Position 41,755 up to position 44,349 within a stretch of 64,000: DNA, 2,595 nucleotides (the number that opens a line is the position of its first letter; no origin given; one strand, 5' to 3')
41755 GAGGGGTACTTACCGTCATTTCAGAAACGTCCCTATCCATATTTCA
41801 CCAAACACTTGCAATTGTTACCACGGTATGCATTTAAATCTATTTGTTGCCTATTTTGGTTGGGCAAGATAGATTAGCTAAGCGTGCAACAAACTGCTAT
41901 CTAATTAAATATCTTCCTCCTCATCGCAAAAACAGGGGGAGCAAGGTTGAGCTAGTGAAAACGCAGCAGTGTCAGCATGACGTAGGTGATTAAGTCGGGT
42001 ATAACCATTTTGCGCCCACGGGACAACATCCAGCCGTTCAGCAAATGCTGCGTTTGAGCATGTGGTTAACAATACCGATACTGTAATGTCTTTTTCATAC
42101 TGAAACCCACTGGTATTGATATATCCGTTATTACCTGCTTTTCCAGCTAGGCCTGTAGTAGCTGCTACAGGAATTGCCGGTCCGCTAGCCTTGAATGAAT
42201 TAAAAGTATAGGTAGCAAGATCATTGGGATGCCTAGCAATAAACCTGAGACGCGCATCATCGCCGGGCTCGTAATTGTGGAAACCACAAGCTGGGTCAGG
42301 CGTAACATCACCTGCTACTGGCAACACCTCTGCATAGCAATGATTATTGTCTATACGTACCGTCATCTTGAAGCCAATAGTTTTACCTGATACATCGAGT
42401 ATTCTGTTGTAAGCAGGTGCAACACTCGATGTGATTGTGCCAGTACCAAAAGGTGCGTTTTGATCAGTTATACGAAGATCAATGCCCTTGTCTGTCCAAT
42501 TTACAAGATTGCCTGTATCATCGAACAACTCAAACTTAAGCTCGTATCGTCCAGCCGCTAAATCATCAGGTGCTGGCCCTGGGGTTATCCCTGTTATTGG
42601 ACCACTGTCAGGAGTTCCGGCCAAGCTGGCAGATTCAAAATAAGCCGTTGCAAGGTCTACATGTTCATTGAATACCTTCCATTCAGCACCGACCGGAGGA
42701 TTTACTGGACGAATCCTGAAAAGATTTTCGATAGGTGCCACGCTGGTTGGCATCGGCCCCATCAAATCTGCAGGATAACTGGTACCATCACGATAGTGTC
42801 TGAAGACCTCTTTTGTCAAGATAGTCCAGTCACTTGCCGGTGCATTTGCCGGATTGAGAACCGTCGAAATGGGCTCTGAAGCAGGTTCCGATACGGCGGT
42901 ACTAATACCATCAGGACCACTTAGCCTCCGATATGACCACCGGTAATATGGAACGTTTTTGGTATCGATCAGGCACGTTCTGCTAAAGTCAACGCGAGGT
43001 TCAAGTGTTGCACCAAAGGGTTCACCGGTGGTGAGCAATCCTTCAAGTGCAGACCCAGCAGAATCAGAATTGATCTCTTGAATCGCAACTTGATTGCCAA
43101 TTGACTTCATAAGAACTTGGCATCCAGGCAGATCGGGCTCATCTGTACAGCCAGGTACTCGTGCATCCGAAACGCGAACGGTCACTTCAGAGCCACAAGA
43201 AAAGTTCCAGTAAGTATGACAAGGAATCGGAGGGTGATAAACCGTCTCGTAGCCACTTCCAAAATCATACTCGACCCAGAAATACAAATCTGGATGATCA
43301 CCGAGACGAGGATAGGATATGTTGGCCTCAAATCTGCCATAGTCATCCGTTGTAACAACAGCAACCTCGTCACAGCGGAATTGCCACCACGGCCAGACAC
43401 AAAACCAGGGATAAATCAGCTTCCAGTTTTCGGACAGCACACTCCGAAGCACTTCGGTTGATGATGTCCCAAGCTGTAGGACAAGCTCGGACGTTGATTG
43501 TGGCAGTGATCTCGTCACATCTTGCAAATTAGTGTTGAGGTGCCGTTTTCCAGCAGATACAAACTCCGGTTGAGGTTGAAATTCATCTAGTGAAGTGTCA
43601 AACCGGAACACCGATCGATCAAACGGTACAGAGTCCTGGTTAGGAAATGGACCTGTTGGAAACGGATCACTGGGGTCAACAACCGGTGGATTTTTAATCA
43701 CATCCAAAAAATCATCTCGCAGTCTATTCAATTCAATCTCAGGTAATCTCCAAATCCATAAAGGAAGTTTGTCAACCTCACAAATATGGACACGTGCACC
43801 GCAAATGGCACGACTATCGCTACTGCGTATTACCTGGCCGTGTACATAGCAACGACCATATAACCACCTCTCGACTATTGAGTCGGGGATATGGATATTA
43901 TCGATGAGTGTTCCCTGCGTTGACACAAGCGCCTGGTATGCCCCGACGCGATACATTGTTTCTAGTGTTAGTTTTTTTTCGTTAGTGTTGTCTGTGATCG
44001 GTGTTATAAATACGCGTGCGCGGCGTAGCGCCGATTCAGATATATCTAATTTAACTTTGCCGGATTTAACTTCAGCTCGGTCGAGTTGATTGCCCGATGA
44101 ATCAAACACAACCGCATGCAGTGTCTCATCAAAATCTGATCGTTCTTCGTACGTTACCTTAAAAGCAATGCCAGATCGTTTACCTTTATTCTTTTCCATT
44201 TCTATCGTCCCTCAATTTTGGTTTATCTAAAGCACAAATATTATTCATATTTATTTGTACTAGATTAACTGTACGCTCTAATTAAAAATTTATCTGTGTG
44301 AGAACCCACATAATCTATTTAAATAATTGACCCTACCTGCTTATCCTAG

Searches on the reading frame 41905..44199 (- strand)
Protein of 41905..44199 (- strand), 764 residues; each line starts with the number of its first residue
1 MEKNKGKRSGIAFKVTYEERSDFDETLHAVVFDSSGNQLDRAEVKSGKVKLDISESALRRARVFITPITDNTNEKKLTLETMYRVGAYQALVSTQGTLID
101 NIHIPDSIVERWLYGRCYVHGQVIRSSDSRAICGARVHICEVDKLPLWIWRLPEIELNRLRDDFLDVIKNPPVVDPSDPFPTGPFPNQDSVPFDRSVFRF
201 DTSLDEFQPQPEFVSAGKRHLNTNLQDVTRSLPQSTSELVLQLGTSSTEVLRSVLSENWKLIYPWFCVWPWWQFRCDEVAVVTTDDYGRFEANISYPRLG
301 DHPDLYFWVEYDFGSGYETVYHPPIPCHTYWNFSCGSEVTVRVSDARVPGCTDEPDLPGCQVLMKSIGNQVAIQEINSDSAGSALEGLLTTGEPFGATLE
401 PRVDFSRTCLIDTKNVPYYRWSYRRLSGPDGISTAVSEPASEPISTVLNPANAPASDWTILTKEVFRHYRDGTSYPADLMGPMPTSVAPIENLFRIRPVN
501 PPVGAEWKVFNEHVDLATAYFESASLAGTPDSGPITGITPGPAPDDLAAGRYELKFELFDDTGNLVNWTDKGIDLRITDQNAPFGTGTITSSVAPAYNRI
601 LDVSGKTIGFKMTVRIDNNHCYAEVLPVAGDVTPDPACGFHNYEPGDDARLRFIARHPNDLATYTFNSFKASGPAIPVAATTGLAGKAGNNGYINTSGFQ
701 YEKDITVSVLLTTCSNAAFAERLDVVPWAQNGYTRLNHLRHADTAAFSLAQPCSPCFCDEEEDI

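Call 4: search_protein_families(library=pfam, proteins=[window:41905-44199:-], max_evalue=1)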
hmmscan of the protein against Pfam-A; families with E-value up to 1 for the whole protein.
window:41905-44199:- (764 aa): 0 families

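Call 5: search_protein_families(library=padloc, proteins=[window:41905-44199:-], max_evalue=1)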
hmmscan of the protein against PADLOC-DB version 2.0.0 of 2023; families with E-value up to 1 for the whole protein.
window:41905-44199:- (764 aa): 0 families

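Call 6: search_protein_families(library=ncbifam, proteins=[window:41905-44199:-], max_evalue=1)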
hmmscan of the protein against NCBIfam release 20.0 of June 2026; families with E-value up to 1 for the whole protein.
window:41905-44199:- (764 aa): 0 families

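Call 7: find_homologous_proteins(query=window:41905-44199:-)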
Query window:41905-44199:- (764 aa): 592 proteins with E <= 0.001 among 8000 candidates; the best 120 are listed.
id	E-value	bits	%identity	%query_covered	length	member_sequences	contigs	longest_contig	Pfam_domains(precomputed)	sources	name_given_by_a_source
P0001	0.0e+0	1808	100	100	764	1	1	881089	-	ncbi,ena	-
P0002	0.0e+0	1182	67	100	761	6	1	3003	-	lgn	-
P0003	0.0e+0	1129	64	99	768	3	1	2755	-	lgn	-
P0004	0.0e+0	1122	64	99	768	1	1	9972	-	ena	-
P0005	0.0e+0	1096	60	100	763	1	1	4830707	-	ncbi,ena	-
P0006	0.0e+0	1082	60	99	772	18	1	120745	-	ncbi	-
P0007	0.0e+0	1053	58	99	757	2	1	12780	-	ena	-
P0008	6.3e-278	943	53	98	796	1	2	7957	-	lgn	-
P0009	9.1e-273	925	54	100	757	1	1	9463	-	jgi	-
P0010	1.7e-272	925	54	97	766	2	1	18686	-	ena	-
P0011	5.5e-271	920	52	100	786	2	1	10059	-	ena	-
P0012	2.4e-270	917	53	98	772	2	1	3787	-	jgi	jgi:hypothetical protein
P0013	1.7e-268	911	53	100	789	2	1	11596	-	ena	-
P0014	2.4e-266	904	52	99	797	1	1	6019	-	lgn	-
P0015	1.3e-265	902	54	98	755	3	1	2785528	-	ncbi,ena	-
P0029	6.0e-255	867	52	98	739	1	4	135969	-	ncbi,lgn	-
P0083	2.8e-233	795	49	98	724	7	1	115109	-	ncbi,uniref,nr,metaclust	ncbi:hypothetical protein [Aquincola tertiaricarbonis]|uniref:hypothetical protein n=1 Tax=Aquincola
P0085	1.8e-232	792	51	99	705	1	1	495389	-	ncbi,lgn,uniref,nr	ncbi:hypothetical protein [Pseudoduganella violaceinigra]|uniref:hypothetical protein n=1 Tax=Pseudo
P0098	1.3e-214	733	48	98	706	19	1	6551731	-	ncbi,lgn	-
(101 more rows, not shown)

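Call 8: search_solved_structures(query=window:41905-44199:-, max_evalue=10)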
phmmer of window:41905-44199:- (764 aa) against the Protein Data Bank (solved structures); distinct sequences matched with E-value up to 10: 1.
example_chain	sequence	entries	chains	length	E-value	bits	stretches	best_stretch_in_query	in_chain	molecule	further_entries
1a0c_A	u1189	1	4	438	2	9.8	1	492-562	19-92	XYLOSE ISOMERASE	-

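Call 9: find_related_loci(query=window:41905-44199:-, collection=genome_contigs, flank=10000)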
Query window:41905-44199:- (764 aa) in genome_contigs; peptide patterns used: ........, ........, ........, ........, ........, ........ (x = any residue, [..] = any of these).
50 stretches matched a pattern; 3 encode a relative of the query (tblastn E <= 1e-3); 3 distinct loci.
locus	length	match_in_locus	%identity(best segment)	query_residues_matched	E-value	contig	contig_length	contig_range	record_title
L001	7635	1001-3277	64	1-760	0e+0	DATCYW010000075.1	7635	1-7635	MAG TPA_asm: Malonomonas sp. isolate SMAG_U54 k141_455192, whole genome shotgun sequence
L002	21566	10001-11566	58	206-758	0e+0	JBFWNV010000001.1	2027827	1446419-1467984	MAG: Vicinamibacterales bacterium isolate CA_2019_TPBF_120 NODE_5_length_2027827_cov_8.162248_TPBF, whole genome shotgun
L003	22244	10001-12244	52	11-763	0e+0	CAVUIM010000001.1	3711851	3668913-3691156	MAG: uncultured Acidobacteriota bacterium isolate MFD04651.bin.1.237 genome assembly, contig: contig_218, whole genome s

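Call 11: find_encoding_contigs(protein=P0005, flank=8000, max_places=3)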
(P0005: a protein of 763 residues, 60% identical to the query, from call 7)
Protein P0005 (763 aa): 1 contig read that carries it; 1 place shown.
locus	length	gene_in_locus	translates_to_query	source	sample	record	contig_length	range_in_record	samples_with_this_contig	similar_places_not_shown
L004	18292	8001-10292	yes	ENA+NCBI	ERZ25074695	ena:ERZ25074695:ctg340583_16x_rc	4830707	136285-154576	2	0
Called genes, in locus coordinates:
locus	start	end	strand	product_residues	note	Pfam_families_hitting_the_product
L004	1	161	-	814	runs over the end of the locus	PF13715:CarbopepD_reg_2, PF07715:Plug, PF00593:TonB_dep_Rec_b-barrel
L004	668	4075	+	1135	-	PF00515:TPR_1 (faint), PF13181:TPR_8 (faint), PF13174:TPR_6 (faint), PF13424:TPR_12, PF07719:TPR_2 (weak), PF17874:TPR_MalT (weak), PF13424:TPR_12 (weak), PF12770:CHAT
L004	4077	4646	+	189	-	PF04542:Sigma70_r2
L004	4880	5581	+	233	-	-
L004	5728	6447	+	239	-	-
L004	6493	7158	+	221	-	-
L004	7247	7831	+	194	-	-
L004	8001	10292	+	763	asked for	-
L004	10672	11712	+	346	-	PF25917:BSH_RND, PF25973:BSH_CzcB (weak), PF25944:Beta-barrel_RND (weak), PF25954:Beta-barrel_RND_2, PF25967:RND-MFP_C (faint), PF25975:CzcB_C, PF25989:YknX_C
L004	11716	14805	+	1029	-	PF00873:ACR_tran, PF02355:SecD_SecF_C (faint), PF03176:MMPL (weak)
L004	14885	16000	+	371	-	PF07995:GSDH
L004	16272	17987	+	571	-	PF01019:G_glu_transpept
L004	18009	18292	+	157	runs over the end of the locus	PF00578:AhpC-TSA, PF08534:Redoxin, PF00085:Thioredoxin, PF13098:Thioredoxin_2, PF13905:Thioredoxin_8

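Call 12: find_encoding_contigs(protein=P0006, flank=8000, max_places=3)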
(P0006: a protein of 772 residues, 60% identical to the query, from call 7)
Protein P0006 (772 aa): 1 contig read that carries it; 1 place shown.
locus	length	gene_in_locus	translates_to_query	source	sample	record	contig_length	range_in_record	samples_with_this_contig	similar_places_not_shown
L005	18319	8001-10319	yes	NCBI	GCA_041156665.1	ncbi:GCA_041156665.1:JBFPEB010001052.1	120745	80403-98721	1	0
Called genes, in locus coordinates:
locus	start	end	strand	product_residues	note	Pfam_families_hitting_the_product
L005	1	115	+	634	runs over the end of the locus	PF07690:MFS_1, PF05977:MFS_3 (weak), PF07690:MFS_1 (weak), PF01553:Acyltransferase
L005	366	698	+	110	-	-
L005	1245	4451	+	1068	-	PF13181:TPR_8 (faint), PF13428:TPR_14 (faint), PF07719:TPR_2 (faint), PF00515:TPR_1 (faint), PF13424:TPR_12 (weak), PF17874:TPR_MalT, PF13424:TPR_12, PF12770:CHAT, +1 more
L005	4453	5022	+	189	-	PF04542:Sigma70_r2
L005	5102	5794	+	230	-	-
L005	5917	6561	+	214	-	-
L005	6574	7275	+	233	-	-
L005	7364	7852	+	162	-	-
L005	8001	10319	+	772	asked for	-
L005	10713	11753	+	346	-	PF25917:BSH_RND, PF25973:BSH_CzcB (weak), PF25944:Beta-barrel_RND (faint), PF25954:Beta-barrel_RND_2, PF25967:RND-MFP_C (weak), PF25975:CzcB_C, PF25989:YknX_C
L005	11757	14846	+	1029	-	PF00873:ACR_tran, PF02355:SecD_SecF_C (faint), PF03176:MMPL (weak)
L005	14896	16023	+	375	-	PF07995:GSDH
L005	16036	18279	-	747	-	PF00072:Response_reg, PF05157:MshEN, PF00437:T2SSE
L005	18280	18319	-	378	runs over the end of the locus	PF00512:HisKA (faint), PF02518:HATPase_c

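Call 13: find_encoding_contigs(protein=P0004, flank=10000, max_places=2)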
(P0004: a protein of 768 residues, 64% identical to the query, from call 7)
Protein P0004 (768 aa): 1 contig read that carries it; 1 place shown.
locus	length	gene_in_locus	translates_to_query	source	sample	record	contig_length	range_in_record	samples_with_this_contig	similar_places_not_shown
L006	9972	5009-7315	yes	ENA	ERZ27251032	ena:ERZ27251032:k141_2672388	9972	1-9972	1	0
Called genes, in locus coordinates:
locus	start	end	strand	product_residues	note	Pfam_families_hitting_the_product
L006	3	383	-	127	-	?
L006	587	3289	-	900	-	PF00072:Response_reg, PF00989:PAS, PF08448:PAS_4, PF13426:PAS_9, PF13188:PAS_8, PF13426:PAS_9, PF13426:PAS_9, PF00512:HisKA, +5 more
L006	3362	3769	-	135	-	-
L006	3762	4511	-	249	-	PF00753:Lactamase_B, PF19583:ODP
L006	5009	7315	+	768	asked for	-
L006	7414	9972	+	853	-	?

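Call 14: find_encoding_contigs(protein=P0007, flank=10000, max_places=2)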
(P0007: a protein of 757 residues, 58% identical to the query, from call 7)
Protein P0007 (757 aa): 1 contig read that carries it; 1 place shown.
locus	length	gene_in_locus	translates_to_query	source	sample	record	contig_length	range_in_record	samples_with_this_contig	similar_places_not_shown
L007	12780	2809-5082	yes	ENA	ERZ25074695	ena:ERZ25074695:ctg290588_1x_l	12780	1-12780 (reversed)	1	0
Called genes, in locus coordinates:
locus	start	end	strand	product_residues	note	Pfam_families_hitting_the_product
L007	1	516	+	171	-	?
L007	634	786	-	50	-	-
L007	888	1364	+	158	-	-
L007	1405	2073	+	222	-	-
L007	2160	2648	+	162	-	-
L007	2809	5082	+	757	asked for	-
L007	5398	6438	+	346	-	PF25917:BSH_RND, PF25973:BSH_CzcB (weak), PF25954:Beta-barrel_RND_2, PF25967:RND-MFP_C (weak), PF25975:CzcB_C, PF25989:YknX_C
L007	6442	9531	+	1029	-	PF00873:ACR_tran, PF02355:SecD_SecF_C (faint), PF03176:MMPL (weak)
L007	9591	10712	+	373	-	PF07995:GSDH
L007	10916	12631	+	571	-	PF01019:G_glu_transpept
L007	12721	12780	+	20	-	?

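Call 15: find_encoding_contigs(protein=P0001, flank=10000, max_places=2)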
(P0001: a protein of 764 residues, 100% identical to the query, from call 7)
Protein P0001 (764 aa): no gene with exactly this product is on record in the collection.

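Call 18: search_protein_families(library=pfam, proteins=[L001:3384-6320:+, L002:6917-8488:+, L002:8645-9238:+, L002:11723-14110:+, L003:14879-16720:+, L002:16705-21036:+, L004:4880-5581:+, L004:5728-6447:+, L004:6493-7158:+, L004:7247-7831:+], max_evalue=0.1)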
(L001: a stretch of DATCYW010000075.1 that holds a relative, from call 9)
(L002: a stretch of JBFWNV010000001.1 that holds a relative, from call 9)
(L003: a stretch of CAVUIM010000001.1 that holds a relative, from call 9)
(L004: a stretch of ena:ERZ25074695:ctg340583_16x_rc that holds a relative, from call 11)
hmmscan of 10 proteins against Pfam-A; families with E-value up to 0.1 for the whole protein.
L001:3384-6320:+ (978 aa): 0 families

L002:6917-8488:+ (523 aa): 4 families
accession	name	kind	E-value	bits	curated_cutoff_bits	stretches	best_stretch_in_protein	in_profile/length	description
PF02720.22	DUF222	-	4.5e-18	66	24.4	1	125-413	7-306/306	Domain of unknown function (DUF222)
PF01844.29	HNH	-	8.9e-08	32.6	21.4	1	416-457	4-45/47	HNH endonuclease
PF13391.12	HNH_2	-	0.0049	17.1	21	1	416-463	1-65/66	HNH endonuclease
PF16786.11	RecA_dep_nuc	-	0.06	13.9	26.9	0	416-456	20-58/103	Recombination enhancement, RecA-dependent nuclease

L002:8645-9238:+ (197 aa): 2 families
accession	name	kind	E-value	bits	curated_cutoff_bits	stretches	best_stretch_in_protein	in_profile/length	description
PF12833.13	HTH_18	-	6.9e-21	74.8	33.6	1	98-176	1-79/80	Helix-turn-helix domain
PF00165.29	HTH_AraC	-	1.4e-13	51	26.6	2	146-175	13-41/42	Bacterial regulatory helix-turn-helix proteins, AraC family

L002:11723-14110:+ (795 aa): 0 families

L003:14879-16720:+ (613 aa): 2 families
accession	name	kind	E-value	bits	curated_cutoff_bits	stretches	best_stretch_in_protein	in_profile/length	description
PF13243.12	SQHop_cyclase_C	-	2.9e-08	33.5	26.1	1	316-391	157-228/319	Squalene-hopene cyclase C-terminal domain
PF13249.12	SQHop_cyclase_N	-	0.00024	20.8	26.2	0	316-381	43-105/291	Squalene-hopene cyclase N-terminal domain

L002:16705-21036:+ (1443 aa): 0 families

L004:4880-5581:+ (233 aa): 0 families

L004:5728-6447:+ (239 aa): 2 families
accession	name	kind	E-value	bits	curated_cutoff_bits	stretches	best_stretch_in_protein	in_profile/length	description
PF10986.14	ZrgA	-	0.014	15.8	27.4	1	109-145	68-101/161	ZrgA family zinc uptake protein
PF02535.28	Zip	-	0.026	14.2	35.1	0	11-42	130-161/323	ZIP Zinc transporter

L004:6493-7158:+ (221 aa): 0 families

L004:7247-7831:+ (194 aa): 0 families

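Call 37: search_dna_similar(query=window:41905-44199:-, collection=plasmids, mode=protein, max_rows=15)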
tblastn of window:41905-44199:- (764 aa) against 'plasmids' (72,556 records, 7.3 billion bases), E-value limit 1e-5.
No match.

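Call 38: predict_structure(alignment_id=A1)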
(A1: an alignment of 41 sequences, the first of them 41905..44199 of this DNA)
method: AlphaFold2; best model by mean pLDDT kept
length: 764 residues; sequences in the alignment: 41
mean_pLDDT: 82.6   pTM: 0.58
mean pLDDT of the five models: 82.6, 82.2, 80.5, 79.9, 79.7
residues with pLDDT >= 90: 375; 70-90: 251; 50-70: 69; < 50: 69
segments of 3 or more residues with pLDDT < 50: 1-6, 178-224, 436-447, 762-764
pLDDT, mean of each block of 10 residues (from residue 1): 53 86 86 92 93 90 85 72 82 86 82 76 76 90 85 89 83 53 40 31 28 32 50 65 89 88 71 80 82 76 90 90 87 81 82 76 95 94 93 97 95 98 92 60 44 68 94 90 91 93 84 89 91 84 91 97 97 96 75 95 96 97 96 90 95 95 97 92 93 93 97 93 97 94 96 72 47
secondary structure, 60 per line:
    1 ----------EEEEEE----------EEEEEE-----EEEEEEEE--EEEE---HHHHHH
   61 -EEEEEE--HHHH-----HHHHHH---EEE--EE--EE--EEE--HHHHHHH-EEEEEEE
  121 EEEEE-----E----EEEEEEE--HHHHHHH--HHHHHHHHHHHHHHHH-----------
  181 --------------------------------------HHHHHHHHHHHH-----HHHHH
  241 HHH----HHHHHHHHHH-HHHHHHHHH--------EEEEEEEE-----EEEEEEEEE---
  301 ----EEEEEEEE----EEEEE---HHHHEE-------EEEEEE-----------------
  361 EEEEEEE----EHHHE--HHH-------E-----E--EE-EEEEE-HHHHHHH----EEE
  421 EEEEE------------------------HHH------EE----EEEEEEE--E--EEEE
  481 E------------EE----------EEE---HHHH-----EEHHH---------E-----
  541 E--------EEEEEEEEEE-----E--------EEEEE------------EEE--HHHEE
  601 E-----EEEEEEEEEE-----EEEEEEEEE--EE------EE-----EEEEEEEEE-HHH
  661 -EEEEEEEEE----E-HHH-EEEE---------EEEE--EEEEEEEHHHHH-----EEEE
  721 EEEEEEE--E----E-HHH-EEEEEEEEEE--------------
elements in order (helices of 4 or more, strands of 3 or more residues): E11-16 E27-32 E38-45 E48-51 H55-60 E62-67 H70-73 H79-84 E88-90 E101-103 H106-112 E114-125 E136-142 H145-151 H154-169 H219-230 H236-243 H248-257 H259-267 E276-283 E289-297 E305-312 E317-321 H325-328 E338-343 E361-367 E401-405 H407-413 E418-425 E465-471 E477-481 E506-508 H512-515 E550-559 E574-578 E591-593 E599-601 E607-616 E622-630 E648-656 E662-670 E681-684 E694-697 E700-706 H707-711 E717-727 E741-750
